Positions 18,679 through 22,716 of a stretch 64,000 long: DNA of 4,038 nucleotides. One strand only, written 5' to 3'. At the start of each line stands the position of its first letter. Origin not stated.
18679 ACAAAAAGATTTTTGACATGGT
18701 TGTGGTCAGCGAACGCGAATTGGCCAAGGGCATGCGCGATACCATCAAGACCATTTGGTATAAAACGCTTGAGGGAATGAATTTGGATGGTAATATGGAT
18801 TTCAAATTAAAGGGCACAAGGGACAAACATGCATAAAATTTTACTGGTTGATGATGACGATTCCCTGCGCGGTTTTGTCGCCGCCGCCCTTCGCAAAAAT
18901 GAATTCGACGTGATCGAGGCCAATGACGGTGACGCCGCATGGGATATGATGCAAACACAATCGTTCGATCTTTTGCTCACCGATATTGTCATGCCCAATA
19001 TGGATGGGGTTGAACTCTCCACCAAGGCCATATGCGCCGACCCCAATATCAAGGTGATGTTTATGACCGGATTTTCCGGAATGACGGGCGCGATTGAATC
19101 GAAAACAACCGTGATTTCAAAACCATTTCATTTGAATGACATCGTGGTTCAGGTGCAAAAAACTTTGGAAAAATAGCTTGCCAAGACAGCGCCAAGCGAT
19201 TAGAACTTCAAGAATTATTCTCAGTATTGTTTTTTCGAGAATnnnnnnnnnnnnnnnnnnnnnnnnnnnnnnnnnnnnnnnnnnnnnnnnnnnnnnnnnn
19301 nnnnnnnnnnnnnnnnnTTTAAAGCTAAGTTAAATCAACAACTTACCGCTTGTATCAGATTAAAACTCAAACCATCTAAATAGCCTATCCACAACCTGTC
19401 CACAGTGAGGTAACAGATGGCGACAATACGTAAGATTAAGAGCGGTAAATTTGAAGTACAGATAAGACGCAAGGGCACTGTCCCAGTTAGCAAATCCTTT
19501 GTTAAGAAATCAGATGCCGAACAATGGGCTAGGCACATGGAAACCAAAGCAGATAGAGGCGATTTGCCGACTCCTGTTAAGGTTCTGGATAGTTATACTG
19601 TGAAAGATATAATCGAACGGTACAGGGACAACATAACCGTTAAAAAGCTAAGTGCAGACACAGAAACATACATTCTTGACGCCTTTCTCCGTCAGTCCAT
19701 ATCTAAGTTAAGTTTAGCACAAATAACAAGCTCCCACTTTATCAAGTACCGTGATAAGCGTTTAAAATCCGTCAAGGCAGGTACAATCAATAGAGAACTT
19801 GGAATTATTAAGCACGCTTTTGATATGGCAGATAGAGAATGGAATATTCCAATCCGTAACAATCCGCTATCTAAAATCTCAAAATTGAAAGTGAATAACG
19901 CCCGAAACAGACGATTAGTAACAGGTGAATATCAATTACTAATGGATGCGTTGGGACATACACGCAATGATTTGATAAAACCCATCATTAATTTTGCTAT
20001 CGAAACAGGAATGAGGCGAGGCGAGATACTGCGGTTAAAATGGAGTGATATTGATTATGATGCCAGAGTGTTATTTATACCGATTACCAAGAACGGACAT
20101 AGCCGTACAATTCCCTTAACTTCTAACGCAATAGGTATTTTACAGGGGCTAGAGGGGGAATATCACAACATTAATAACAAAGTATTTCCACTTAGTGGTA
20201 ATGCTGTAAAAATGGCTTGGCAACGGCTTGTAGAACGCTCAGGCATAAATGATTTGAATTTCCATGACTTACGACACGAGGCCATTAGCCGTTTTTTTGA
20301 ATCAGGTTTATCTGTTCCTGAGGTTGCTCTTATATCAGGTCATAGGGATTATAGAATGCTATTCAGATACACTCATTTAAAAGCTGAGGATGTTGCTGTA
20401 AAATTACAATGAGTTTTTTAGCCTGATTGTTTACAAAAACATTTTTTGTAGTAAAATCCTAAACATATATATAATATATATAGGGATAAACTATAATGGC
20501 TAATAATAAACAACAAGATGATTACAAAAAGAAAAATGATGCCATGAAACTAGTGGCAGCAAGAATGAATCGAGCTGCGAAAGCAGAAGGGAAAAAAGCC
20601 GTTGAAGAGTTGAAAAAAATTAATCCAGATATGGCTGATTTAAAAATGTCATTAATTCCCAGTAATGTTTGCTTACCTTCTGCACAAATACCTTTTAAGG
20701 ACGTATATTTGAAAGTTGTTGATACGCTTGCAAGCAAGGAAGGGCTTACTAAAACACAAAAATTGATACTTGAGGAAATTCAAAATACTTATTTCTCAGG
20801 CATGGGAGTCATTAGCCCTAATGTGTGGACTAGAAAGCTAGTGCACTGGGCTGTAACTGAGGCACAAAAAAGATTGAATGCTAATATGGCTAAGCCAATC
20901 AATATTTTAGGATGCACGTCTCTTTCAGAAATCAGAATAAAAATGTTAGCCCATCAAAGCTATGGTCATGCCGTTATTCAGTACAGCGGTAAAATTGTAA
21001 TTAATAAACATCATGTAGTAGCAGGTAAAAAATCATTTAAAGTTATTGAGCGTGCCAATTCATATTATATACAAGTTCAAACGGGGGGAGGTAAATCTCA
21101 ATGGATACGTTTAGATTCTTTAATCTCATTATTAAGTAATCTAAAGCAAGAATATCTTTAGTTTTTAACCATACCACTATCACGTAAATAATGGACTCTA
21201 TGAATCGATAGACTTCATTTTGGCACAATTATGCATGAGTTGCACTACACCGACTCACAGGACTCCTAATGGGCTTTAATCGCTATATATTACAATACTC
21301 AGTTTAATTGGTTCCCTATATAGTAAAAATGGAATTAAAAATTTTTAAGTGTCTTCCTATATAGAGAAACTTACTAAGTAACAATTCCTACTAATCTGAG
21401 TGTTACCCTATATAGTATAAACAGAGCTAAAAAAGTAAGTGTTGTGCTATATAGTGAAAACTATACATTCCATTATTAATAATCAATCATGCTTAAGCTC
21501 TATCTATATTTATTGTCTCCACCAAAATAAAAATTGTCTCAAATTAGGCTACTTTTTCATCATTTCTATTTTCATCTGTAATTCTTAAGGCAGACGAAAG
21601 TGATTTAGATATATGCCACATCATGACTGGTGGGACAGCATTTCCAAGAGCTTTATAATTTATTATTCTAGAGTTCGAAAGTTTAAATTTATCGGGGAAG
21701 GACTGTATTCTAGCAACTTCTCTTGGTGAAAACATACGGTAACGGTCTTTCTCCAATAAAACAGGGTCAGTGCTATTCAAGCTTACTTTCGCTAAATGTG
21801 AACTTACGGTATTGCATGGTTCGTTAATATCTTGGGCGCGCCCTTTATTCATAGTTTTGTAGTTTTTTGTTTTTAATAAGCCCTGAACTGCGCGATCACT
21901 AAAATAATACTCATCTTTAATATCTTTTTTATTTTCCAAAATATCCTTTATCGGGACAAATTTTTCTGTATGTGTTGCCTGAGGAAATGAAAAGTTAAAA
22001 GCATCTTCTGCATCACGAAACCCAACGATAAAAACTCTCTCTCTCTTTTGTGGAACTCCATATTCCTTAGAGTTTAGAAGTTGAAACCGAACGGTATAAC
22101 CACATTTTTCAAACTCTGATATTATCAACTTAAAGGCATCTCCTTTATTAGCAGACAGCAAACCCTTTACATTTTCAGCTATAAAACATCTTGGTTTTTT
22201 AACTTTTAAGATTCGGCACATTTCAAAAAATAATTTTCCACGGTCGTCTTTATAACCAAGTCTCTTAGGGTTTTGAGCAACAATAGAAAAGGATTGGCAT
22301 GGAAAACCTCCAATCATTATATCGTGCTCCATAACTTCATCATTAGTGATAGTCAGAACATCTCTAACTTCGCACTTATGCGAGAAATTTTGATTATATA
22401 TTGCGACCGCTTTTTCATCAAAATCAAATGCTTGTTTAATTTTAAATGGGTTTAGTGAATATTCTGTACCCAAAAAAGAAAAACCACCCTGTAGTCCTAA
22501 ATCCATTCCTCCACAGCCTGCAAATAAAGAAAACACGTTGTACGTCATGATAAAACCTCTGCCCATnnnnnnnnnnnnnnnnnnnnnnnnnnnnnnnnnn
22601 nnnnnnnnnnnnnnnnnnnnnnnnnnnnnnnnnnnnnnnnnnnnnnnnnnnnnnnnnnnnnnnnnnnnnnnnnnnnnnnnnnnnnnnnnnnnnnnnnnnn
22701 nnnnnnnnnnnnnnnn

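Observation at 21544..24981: R-M module with two unrelated-TRD m5C methyltransferases flanking a DUF3883-like nuclease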

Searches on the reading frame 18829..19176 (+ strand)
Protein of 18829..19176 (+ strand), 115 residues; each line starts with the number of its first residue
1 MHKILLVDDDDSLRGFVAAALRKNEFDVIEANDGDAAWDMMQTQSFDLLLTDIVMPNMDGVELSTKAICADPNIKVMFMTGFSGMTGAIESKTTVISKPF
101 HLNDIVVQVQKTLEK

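Call 72: search_protein_families(library=pfam, proteins=[window:18829-19176:+], max_evalue=0.001)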
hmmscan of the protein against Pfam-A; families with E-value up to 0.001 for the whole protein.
window:18829-19176:+ (115 aa): 1 family
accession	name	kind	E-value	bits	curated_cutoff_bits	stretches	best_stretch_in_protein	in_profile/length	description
PF00072.30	Response_reg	-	2.1e-20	73.4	30.2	1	4-109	1-110/111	Response regulator receiver domain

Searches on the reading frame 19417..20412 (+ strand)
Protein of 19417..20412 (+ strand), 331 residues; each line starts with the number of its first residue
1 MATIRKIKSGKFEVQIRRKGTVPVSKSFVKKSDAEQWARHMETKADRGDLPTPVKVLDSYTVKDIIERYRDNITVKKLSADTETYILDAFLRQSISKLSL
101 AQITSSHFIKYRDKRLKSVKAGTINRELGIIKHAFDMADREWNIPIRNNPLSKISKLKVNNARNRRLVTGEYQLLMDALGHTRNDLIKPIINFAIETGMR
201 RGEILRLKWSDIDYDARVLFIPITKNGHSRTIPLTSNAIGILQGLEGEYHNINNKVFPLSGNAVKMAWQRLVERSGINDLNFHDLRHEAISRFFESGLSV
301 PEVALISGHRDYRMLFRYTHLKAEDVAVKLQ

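Call 3: search_protein_families(library=pfam, proteins=[window:19417-20412:+], max_evalue=0.01)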
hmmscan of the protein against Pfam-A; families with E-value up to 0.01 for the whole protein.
window:19417-20412:+ (331 aa): 2 families
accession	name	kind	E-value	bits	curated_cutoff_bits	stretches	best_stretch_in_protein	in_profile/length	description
PF00589.27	Phage_integrase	-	2.9e-29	102.5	27.1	1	170-323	6-170/172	Phage integrase family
PF24624.1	Int_N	-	4.5e-07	31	27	1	61-158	4-100/100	Phage integrase, N-terminal domain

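Call 4: search_protein_families(library=ncbifam, proteins=[window:19417-20412:+], max_evalue=0.01)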
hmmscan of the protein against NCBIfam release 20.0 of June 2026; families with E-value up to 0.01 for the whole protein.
window:19417-20412:+ (331 aa): 10 families
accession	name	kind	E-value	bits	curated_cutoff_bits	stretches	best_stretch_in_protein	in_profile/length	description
NF040815.2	recomb_XerA_Arch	equivalog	3.2e-21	76.1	220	1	74-326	8-259/263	site-specific tyrosine recombinase/integron integrase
TIGR02224.1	recomb_XerC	equivalog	8.7e-14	51.6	335.15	1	72-326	15-282/295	tyrosine recombinase XerC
TIGR02225.1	recomb_XerD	equivalog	2.1e-12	47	329.6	1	70-326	13-279/290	site-specific tyrosine recombinase XerD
NF001399.0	PRK00283.1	subfamily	1.7e-09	37.4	279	1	66-325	9-287/300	tyrosine recombinase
TIGR02249.1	integrase_gron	subfamily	1e-07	31.6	265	1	195-242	126-173/315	integron integrase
NF002331.0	PRK01287.1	subfamily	1.3e-06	27.7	371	1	188-243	165-220/365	site-specific tyrosine recombinase XerC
NF007370.0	PRK09870.1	subfamily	3.5e-06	26.8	221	1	193-243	40-90/200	tyrosine-type DNA invertase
NF002685.0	PRK02436.1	equivalog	5.4e-06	26.4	178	1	193-315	120-240/245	site-specific tyrosine recombinase XerD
NF007371.0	PRK09871.1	subfamily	3.8e-05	23.3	222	1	164-239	4-80/198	tyrosine-type DNA invertase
NF011946.0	PRK15417.1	equivalog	0.00072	18.8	435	0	263-322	256-316/337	integron integrase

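Call 31: search_protein_families(library=phrogs, proteins=[window:19417-20412:+], max_evalue=0.01)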
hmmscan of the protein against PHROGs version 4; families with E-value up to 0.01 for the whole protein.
window:19417-20412:+ (331 aa): 9 families
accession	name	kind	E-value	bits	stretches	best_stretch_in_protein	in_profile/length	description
phrog_1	-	integration and excision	3.4e-62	212.6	1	6-326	116-440/611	integrase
phrog_216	-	integration and excision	1.5e-32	113.9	1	145-326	34-229/301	integrase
phrog_22184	-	unknown function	1.4e-19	71.6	1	1-221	12-243/254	-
phrog_25190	-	integration and excision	3.8e-14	54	1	254-322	21-90/109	integrase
phrog_7244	-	integration and excision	1.1e-11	45.5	1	53-235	66-244/263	integrase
phrog_37709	-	unknown function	5.1e-10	40.4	1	121-221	18-111/116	-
phrog_35951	-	unknown function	3.8e-08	34.7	1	266-326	7-67/97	-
phrog_7685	-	integration and excision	2.5e-05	25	1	230-324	129-226/240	integrase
phrog_11531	-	integration and excision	0.0003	21.8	1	3-120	2-118/144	integrase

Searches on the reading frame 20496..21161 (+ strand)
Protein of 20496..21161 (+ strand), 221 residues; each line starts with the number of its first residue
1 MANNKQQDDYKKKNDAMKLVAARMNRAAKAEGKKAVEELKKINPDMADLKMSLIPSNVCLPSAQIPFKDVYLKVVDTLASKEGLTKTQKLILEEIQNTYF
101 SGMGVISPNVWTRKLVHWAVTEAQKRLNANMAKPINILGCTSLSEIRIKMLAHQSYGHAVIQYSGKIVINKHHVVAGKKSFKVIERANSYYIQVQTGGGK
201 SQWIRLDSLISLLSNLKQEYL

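Call 3: search_protein_families(library=pfam, proteins=[window:20496-21161:+], max_evalue=0.01)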
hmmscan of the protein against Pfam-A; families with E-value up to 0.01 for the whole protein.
window:20496-21161:+ (221 aa): 0 families

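Call 4: search_protein_families(library=ncbifam, proteins=[window:20496-21161:+], max_evalue=0.01)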
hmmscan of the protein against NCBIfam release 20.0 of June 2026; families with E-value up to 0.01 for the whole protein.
window:20496-21161:+ (221 aa): 0 families

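Call 5: search_protein_families(library=padloc, proteins=[window:20496-21161:+], max_evalue=0.01)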
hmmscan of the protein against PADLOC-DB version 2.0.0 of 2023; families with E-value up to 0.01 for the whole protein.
window:20496-21161:+ (221 aa): 0 families

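Call 31: search_protein_families(library=phrogs, proteins=[window:20496-21161:+], max_evalue=0.01)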
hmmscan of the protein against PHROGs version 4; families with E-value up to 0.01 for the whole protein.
window:20496-21161:+ (221 aa): 0 families

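Call 57: find_homologous_proteins(query=window:20496-21158:+, max_evalue=0.001)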
Query window:20496-21158:+ (221 aa): 1 proteins with E <= 0.001 among 195 candidates.
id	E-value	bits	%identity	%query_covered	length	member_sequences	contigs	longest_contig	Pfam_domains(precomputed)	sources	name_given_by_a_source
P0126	3.0e-139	479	100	100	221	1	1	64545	-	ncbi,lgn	-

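Call 70: predict_structure(protein=window:20496-21158:+)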
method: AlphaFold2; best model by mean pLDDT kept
length: 221 residues; sequences in the alignment: 1
mean_pLDDT: 42.4   pTM: 0.26
mean pLDDT of the five models: 42.4, 39.6, 38.8, 38.7, 34.3
residues with pLDDT >= 90: 0; 70-90: 1; 50-70: 53; < 50: 167
segments of 3 or more residues with pLDDT < 50: 16-75, 84-88, 94-116, 137-186, 210-221
pLDDT, mean of each block of 10 residues (from residue 1): 58 49 40 43 37 25 34 49 46 46 31 47 51 49 44 36 28 29 46 54 57 35 30
secondary structure, 60 per line:
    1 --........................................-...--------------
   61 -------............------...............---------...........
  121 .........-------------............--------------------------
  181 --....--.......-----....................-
elements in order: H3-42 H68-79 H86-100 H110-129 H143-154 E183-186 E189-195 E201-205 H206-220

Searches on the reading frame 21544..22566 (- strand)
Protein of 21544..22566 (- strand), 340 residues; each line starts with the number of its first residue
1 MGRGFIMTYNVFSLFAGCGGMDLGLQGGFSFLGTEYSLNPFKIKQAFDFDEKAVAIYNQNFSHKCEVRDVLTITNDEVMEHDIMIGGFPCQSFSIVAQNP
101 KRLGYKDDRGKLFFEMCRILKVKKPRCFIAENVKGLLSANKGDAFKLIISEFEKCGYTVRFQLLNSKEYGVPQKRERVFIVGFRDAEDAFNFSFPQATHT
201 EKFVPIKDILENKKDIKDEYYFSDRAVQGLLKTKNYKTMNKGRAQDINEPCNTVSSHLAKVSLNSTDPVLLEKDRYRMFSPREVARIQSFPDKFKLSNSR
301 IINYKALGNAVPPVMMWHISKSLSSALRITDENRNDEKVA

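Call 3: search_protein_families(library=pfam, proteins=[window:21544-22566:-], max_evalue=0.01)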
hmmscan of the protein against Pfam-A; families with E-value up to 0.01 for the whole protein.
window:21544-22566:- (340 aa): 1 family
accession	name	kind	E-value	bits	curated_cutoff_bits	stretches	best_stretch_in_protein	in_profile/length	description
PF00145.23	DNA_methylase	-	4.4e-75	253.5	22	1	9-323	1-322/324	C-5 cytosine-specific DNA methylase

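Call 4: search_protein_families(library=ncbifam, proteins=[window:21544-22566:-], max_evalue=0.01)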
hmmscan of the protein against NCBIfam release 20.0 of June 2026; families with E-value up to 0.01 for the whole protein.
window:21544-22566:- (340 aa): 2 families
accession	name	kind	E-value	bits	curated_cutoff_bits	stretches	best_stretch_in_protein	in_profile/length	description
TIGR00675.1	dcm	superfamily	3.5e-85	286.6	100.65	1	12-323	2-329/329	DNA (cytosine-5-)-methyltransferase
NF007772.0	PRK10458.1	subfamily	7.5e-28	97.3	710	1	9-217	89-323/472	DNA cytosine methylase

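Call 5: search_protein_families(library=padloc, proteins=[window:21544-22566:-], max_evalue=0.01)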
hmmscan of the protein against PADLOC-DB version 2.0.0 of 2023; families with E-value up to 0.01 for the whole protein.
window:21544-22566:- (340 aa): 64 families (the best 25 are shown)
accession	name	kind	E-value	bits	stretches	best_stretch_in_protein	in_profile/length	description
PDLC03272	MTase_II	-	7.7e-85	283.5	1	8-333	74-396/407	Type II methyltransferase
PDLC03378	MTase_II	-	2.8e-84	281.4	1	7-334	1-337/344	Type II methyltransferase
PDLC03234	MTase_II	-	6e-61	204.8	2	8-209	4-198/375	Type II methyltransferase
PDLC00026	DruM2|DruM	-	5.4e-57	191.8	1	8-334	4-325/336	DNA cytosine methylase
PDLC03326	MTase_II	-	2.4e-55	186.4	2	12-201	8-193/412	Type II methyltransferase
PDLC00027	DruM2|DruM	-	2.8e-55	186.1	2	10-270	13-264/361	DNA cytosine methylase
PDLC00033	DruM2|DruM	-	1e-54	184.3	2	11-201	24-208/368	DNA cytosine methylase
PDLC00031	DruM2|DruM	-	1.9e-54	183.1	2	10-269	13-263/361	DNA cytosine methylase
PDLC02653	DrmMII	-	5.5e-52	174.7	1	7-328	3-314/333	DrmMII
PDLC02649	DrmMII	-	1.1e-46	157.7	2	54-219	85-253/422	DrmMII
PDLC03361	MTase_II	-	2e-46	156.7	1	12-335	90-445/455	Type II methyltransferase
PDLC03242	MTase_II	-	9.8e-45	151.2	1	11-323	103-395/409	Type II methyltransferase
PDLC03330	MTase_II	-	1.6e-43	147.1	2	8-218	98-300/430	Type II methyltransferase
PDLC03269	MTase_II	-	3.3e-43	146.4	2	9-213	4-193/437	Type II methyltransferase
PDLC02656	DrmMII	-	7.6e-43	145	2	8-210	4-226/491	DrmMII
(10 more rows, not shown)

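Call 38: search_solved_structures(query=window:21547-22548:-, max_evalue=1e-10)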
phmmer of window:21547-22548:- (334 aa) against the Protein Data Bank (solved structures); distinct sequences matched with E-value up to 1e-10: 47.
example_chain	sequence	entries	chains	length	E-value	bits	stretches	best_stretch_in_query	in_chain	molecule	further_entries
1dct_A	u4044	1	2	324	4e-43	151.2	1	4-321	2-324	PROTEIN (MODIFICATION METHYLASE HAEIII)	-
3ubt_Y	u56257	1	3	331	6.1e-43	150.6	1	4-326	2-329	Modification methylase HaeIII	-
2uyh_A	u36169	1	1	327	2.9e-39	138.5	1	8-322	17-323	MODIFICATION METHYLASE HHAI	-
10mh_A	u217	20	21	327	4.1e-39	138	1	8-322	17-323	PROTEIN (CYTOSINE-SPECIFIC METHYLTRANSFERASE HHAI) | HaeIII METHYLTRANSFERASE | Modification methylase HhaI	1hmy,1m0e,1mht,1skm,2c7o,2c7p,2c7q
2i9k_A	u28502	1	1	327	4.9e-39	137.7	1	8-322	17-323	Modification methylase HhaI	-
1svu_A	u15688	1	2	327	6.1e-39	137.4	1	8-322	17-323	Modification methylase HhaI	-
1fjx_A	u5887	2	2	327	6.8e-39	137.3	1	8-322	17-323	HHAI DNA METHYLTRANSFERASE | MODIFICATION METHYLASE HHAI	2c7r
2zcj_A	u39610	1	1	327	1e-38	136.7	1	8-322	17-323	Modification methylase HhaI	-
2uyc_A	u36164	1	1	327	2.1e-38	135.6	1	8-322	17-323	MODIFICATION METHYLASE HHAI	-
2uz4_A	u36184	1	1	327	2.1e-38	135.6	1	8-322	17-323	MODIFICATION METHYLASE HHAI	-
2z6u_A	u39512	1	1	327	2.5e-38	135.4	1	8-322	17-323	Modification methylase HhaI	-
2z6q_A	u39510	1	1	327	2.7e-38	135.3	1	8-322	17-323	Modification methylase HhaI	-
2z6a_A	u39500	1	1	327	6.8e-38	134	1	8-322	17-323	Modification methylase HhaI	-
3lx6_A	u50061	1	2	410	3.5e-23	85.6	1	4-179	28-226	Cytosine-specific methyltransferase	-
3me5_A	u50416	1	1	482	6.1e-23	84.8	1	4-179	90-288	Cytosine-specific methyltransferase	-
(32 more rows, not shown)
